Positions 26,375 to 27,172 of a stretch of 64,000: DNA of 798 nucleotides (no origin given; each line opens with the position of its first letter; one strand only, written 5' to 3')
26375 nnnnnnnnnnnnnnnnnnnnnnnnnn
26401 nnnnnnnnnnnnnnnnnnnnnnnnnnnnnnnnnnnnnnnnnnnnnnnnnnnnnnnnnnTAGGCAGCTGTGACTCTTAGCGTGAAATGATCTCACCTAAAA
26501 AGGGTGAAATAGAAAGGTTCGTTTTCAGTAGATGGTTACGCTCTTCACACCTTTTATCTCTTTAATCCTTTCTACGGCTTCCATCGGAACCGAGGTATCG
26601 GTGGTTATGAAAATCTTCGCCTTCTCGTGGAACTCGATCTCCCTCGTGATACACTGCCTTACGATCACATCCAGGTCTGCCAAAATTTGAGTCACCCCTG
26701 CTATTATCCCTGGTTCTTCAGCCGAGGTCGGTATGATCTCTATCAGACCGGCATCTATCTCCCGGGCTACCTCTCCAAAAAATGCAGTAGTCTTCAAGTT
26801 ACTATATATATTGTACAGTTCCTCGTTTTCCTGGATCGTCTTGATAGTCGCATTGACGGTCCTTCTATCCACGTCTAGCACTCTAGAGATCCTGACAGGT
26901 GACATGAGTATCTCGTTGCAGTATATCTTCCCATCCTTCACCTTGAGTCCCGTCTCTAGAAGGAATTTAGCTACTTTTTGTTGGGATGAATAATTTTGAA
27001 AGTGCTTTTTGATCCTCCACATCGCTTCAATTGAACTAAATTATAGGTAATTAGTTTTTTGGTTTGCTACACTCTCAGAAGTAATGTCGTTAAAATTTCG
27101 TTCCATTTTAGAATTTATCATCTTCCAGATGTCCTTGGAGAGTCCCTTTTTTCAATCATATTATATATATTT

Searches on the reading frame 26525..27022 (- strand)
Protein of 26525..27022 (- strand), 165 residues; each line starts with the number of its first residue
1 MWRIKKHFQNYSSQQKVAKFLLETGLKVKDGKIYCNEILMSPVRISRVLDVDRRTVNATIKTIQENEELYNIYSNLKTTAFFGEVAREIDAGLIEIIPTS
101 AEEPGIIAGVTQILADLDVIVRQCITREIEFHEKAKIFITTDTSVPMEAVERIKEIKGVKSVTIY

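Call 48: search_protein_families(library=ncbifam, proteins=[window:26525-27022:-], max_evalue=0.1)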
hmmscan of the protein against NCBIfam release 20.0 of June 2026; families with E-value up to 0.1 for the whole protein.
window:26525-27022:- (165 aa): 3 families
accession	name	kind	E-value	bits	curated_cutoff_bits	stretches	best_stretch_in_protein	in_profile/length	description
NF053754.1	TrpY_fam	subfamily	7.8e-47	159.4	180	1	3-162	3-163/163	TrpY family transcription regulator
TIGR01327.1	PGDH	equivalog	8.2e-05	21.6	454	1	94-163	452-521/525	phosphoglycerate dehydrogenase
NF006352.0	PRK08577.1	equivalog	0.0014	18.7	140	1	91-164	54-131/136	hypothetical protein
